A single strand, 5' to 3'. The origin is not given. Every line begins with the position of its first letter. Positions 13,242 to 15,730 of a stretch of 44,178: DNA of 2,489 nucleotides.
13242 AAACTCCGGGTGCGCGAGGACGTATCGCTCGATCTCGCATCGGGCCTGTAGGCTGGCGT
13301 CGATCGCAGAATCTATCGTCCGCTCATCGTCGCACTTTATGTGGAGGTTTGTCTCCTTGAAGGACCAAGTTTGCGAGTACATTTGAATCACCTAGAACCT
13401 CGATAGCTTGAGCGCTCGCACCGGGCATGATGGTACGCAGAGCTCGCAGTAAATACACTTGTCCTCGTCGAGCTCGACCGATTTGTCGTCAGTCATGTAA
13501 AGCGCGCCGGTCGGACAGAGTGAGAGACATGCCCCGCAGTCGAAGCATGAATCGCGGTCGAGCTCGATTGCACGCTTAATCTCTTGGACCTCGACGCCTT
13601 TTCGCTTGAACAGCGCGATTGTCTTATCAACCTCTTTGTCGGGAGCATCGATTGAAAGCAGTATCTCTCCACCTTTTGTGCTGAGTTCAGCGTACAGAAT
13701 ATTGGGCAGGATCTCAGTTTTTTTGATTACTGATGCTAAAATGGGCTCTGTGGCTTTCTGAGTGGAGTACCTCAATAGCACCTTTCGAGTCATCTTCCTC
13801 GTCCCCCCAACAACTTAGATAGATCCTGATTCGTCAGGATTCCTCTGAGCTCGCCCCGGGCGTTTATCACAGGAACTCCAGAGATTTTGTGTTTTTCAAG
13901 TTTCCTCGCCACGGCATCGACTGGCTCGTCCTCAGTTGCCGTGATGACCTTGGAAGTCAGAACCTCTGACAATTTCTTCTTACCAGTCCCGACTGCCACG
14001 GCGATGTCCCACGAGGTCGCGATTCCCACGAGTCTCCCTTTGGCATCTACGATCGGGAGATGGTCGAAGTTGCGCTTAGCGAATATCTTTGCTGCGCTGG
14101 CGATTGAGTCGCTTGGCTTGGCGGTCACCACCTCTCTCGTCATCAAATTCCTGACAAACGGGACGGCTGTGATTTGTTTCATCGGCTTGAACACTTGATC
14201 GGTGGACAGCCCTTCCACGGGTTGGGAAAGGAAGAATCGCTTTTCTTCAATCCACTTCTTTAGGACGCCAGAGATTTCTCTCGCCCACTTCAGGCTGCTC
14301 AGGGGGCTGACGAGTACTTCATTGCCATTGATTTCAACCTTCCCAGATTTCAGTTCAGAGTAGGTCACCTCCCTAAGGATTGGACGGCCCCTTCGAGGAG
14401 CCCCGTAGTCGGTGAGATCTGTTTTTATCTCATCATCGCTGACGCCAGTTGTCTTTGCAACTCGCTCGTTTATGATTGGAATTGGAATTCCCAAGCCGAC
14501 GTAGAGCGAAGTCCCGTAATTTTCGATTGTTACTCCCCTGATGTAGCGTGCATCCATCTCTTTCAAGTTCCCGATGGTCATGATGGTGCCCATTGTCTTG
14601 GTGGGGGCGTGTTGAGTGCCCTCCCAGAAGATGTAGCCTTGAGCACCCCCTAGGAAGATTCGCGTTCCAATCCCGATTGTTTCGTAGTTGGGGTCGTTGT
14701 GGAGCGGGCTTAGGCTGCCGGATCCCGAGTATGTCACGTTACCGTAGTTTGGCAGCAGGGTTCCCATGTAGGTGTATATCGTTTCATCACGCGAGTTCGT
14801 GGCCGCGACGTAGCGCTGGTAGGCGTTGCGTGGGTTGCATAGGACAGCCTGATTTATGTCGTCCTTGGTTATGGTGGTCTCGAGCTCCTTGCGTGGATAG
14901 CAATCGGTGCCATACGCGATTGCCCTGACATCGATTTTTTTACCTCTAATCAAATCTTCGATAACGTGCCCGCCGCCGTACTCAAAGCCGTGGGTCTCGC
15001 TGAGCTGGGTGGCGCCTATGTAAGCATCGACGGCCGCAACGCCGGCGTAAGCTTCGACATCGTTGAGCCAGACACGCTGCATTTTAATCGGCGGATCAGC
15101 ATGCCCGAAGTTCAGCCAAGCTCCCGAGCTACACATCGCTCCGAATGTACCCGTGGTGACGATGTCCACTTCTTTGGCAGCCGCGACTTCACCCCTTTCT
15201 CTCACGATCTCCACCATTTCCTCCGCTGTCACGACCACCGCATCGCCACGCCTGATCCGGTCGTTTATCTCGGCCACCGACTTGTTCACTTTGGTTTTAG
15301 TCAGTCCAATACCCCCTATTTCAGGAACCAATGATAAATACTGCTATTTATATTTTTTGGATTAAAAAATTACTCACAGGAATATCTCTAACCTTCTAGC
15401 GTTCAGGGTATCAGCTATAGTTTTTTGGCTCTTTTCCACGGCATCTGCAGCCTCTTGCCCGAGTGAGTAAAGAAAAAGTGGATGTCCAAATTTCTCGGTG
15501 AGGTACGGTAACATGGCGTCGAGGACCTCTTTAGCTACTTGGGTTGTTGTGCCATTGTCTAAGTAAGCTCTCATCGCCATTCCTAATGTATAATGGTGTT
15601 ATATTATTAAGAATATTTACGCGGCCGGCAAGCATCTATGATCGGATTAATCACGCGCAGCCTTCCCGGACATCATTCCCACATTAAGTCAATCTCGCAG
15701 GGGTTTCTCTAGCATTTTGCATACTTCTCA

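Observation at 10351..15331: Ubiquitin-like protein and E1 embedded between sulfide-assimilation genes and SepCysS: candidate protein-thiocarboxylate route to Cys-tRNA and/or homocysteine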

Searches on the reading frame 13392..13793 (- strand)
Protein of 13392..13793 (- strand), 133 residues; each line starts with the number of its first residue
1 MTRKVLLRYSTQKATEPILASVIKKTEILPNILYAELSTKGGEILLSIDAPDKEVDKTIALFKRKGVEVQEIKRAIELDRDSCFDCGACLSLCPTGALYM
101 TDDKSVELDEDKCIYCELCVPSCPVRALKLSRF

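Call 3: search_protein_families(library=pfam, proteins=[window:13392-13793:-])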
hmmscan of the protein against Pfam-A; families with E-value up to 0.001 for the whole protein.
window:13392-13793:- (133 aa): 17 families
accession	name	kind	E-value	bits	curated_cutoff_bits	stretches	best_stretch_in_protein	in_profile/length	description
PF00037.32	Fer4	-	3.4e-15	55.6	21.1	2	107-129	2-24/24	4Fe-4S binding domain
PF12838.12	Fer4_7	-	1.1e-14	55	27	2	82-127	1-52/52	4Fe-4S dicluster domain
PF14697.11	Fer4_21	-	3.8e-11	43.4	35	1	78-128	3-57/59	4Fe-4S dicluster domain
PF09383.16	NIL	-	5e-10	39.5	24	1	5-71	3-73/73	NIL domain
PF13187.11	Fer4_9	-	5.2e-09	36.4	27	2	83-127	2-51/52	4Fe-4S dicluster domain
PF12837.12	Fer4_6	-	5.8e-09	35.9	25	2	109-128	5-24/24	4Fe-4S binding domain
PF12797.12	Fer4_2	-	1.1e-08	35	24.5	1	76-95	3-22/22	4Fe-4S binding domain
PF13237.11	Fer4_10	-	3.2e-08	33.8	25.5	1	76-124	2-53/53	4Fe-4S dicluster domain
PF13484.11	Fer4_16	-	6.1e-08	33.8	30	1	83-105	2-23/66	4Fe-4S double cluster binding domain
PF13183.11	Fer4_8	-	3.6e-07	31.1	27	0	111-126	3-18/68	4Fe-4S dicluster domain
PF12800.12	Fer4_4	-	3.8e-06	27.2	24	0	81-96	2-17/17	4Fe-4S binding domain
PF25160.1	LdpA_Fe-S-bd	-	2e-05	24.7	27.6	0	78-99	23-44/49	LdpA Fe-S cluster-binding domain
PF13534.11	Fer4_17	-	2.3e-05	25.3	22.2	0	82-97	1-16/61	4Fe-4S dicluster domain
PF12798.12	Fer4_3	-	2.7e-05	25.1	27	0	83-97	1-15/15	4Fe-4S binding domain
PF13459.11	Fer4_15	-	6.4e-05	24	22.4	0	76-95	1-20/66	4Fe-4S single cluster domain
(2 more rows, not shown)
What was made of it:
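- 13392..13793 (-): NIL domain plus 2x[4Fe-4S] ferredoxin, the electron-supplying partner of COG1900. PF09383 NIL plus Fer4 families (call 3).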

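Call 4: search_protein_families(library=ncbifam, proteins=[window:13392-13793:-])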
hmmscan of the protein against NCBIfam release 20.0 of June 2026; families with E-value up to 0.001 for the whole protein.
window:13392-13793:- (133 aa): 100 families (the best 25 are shown)
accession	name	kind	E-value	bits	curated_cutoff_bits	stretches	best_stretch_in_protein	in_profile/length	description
NF058577.1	FdxA_fam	equivalog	7.7e-15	54.8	65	2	81-127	7-52/52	4Fe-4S ferredoxin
NF006221.0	PRK08348.1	subfamily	1.5e-12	47.4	124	1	64-132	26-96/136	NADH-plastoquinone oxidoreductase subunit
NF040864.1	HgcB_ferredoxin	equivalog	9.8e-12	44.6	99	1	75-130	8-63/93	mercury methylation ferredoxin HgcB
NF042909.1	FMH_DH_FwdF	exception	2.3e-11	43.4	375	1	72-129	129-196/336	tungsten-dependent formylmethanofuran dehydrogenase subunit FwdF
NF043039.1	HgcAB_like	equivalog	2.7e-11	43.7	285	1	69-128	288-349/350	HgcAB-like fusion protein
NF038196.1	ferrodoxin_EFR1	subfamily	5.8e-11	42.9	75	1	66-130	170-231/242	EFR1 family ferrodoxin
NF045874.1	Vhu_polyferre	exception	1.4e-10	40.5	600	1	68-129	116-175/381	F420-non-reducing hydrogenase associated-polyferredoxin VhuB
NF040684.1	PorD_Arch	equivalog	1.9e-10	40.7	120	1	77-131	28-82/85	pyruvate synthase subunit PorD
TIGR01971.1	NuoI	subfamily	4.4e-10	39.2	113.05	2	105-131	75-101/121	NADH-quinone oxidoreductase, chain I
TIGR01944.1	rnfB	subfamily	7.2e-10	38.7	68.7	1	69-131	101-163/190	RnfABCDGE type electron transport complex subunit B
NF040770.1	hetero_SS_HdrA2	exception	8.5e-10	37.4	1100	1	37-132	535-627/777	CoB-CoM heterodisulfide reductase HdrA2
NF010367.0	PRK13795.1-2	equivalog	8.8e-10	37.6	456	1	59-126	513-582/584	hypothetical protein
NF007202.0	PRK09623.1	equivalog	1.2e-09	38.4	166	1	78-131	48-101/105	3-methyl-2-oxobutanoate dehydrogenase subunit delta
NF043069.1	T4HPD_activ_SAM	equivalog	1.7e-09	37.5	425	1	68-128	38-97/299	trans-4-hydroxy-L-proline dehydratase activase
NF004541.0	PRK05888.2-2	equivalog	2.4e-09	37.2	217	1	72-129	52-112/168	NADH-quinone oxidoreductase subunit NuoI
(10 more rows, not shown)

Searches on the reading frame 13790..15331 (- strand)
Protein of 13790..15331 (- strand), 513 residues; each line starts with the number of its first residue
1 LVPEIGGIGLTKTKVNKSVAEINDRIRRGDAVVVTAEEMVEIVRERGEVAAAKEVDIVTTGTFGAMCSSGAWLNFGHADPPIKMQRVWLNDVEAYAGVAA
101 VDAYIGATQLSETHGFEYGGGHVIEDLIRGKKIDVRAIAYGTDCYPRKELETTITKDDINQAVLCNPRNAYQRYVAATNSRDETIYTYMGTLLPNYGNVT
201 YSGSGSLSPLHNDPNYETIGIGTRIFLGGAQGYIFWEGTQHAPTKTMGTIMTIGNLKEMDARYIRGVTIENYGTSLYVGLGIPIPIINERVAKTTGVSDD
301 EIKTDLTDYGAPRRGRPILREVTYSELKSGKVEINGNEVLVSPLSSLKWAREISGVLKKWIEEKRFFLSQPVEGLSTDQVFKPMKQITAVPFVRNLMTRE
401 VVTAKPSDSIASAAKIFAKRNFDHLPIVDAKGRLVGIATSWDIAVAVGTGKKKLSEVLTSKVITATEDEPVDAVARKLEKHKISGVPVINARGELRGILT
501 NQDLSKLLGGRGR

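Call 3: search_protein_families(library=pfam, proteins=[window:13790-15331:-])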
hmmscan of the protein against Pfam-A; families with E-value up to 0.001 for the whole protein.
window:13790-15331:- (513 aa): 2 families
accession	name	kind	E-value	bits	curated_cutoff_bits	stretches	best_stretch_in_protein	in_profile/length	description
PF01837.22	HcyBio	-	1.1e-149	498.5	26.2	1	31-368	1-349/349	Homocysteine biosynthesis enzyme, sulfur-incorporation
PF00571.33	CBS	-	3.4e-28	98.2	24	2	393-446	1-54/57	CBS domain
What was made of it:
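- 13790..15331 (-): COG1900/HcyBio domain plus two CBS domains: catalytic subunit of L-aspartate-semialdehyde sulfurtransferase (homocysteine synthesis). PF01837 at 498 bits and CBS x2 (call 3).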

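Call 4: search_protein_families(library=ncbifam, proteins=[window:13790-15331:-])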
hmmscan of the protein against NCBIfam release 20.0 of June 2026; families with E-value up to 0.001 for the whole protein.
window:13790-15331:- (513 aa): 27 families (the best 25 are shown)
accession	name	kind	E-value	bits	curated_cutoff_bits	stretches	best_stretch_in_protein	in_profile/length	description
TIGR03287.1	methan_mark_16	hypoth_equivalog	4.7e-47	160.3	363.95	1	33-328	1-290/391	methanogenesis marker 16 metalloprotein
TIGR01302.1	IMP_dehydrog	equivalog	7e-16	58.1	481.5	1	384-506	73-198/450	IMP dehydrogenase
NF053603.1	HhpR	exception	1.4e-13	50.7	520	2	451-508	221-278/282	CBS domain-containing high hydrostatic pressure regulator HhpR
NF011447.0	PRK14869.2-3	equivalog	2.7e-13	49.3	522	2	455-507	71-123/540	putative manganese-dependent inorganic diphosphatase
NF011445.0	PRK14869.2-1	equivalog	3.8e-09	35.5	483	1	386-439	63-116/548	putative manganese-dependent inorganic diphosphatase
NF005869.0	PRK07807.1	equivalog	7.7e-09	35.1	549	1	391-503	89-199/479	GuaB1 family IMP dehydrogenase-related protein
NF038279.1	TF_CBS_SpxR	exception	1.2e-08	34.1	600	1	408-504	207-301/427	CBS-HotDog domain-containing transcription factor SpxR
TIGR00400.1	mgtE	equivalog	1.9e-08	33.5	232.75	0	449-504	192-247/450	magnesium transporter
NF041552.1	TF_PrdR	equivalog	2.5e-08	32.7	795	1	392-505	7-122/577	sigma-54 dependent transcriptional regulator PrdR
NF011443.0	PRK14869.1-5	equivalog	3e-08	32.6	335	1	391-445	69-123/546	putative manganese-dependent inorganic diphosphatase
NF053863.1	DS11_antiphage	equivalog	3.8e-08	32.8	260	1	398-506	82-190/305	CBS domain-containing anti-phage protein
NF011440.0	PRK14869.1-2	equivalog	7.6e-08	31.4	746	1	393-459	69-135/541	putative manganese-dependent inorganic diphosphatase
NF052358.1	GMPRedGuaB1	equivalog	1.1e-07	31.4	675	1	384-502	82-198/479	GMP reductase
NF011442.0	PRK14869.1-4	equivalog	2.4e-07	29.6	400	1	380-447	59-126/543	putative manganese-dependent inorganic diphosphatase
TIGR01186.1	proV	subfamily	7.6e-07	28.6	326.6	1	385-508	236-357/363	betaine/proline/choline family ABC transporter ATP-binding protein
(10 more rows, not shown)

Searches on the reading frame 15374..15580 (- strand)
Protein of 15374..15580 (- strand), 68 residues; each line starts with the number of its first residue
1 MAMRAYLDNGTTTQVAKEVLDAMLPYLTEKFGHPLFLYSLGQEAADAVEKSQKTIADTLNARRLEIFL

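Call 25: search_protein_families(library=pfam, max_evalue=0.00001, proteins=[window:15374-15580:-])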
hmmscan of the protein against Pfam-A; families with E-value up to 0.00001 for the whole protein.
window:15374-15580:- (68 aa): 1 family
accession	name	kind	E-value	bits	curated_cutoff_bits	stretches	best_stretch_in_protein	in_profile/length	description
PF00266.25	Aminotran_5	-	3.1e-08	33.4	21.5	1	6-66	2-64/371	Aminotransferase class-V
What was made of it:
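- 15374..15580 (-): 68-aa N-terminal remnant of a NifS-like cysteine desulfurase, just upstream of the operon. PF00266 positions 2-64 of 371 only (call 25).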
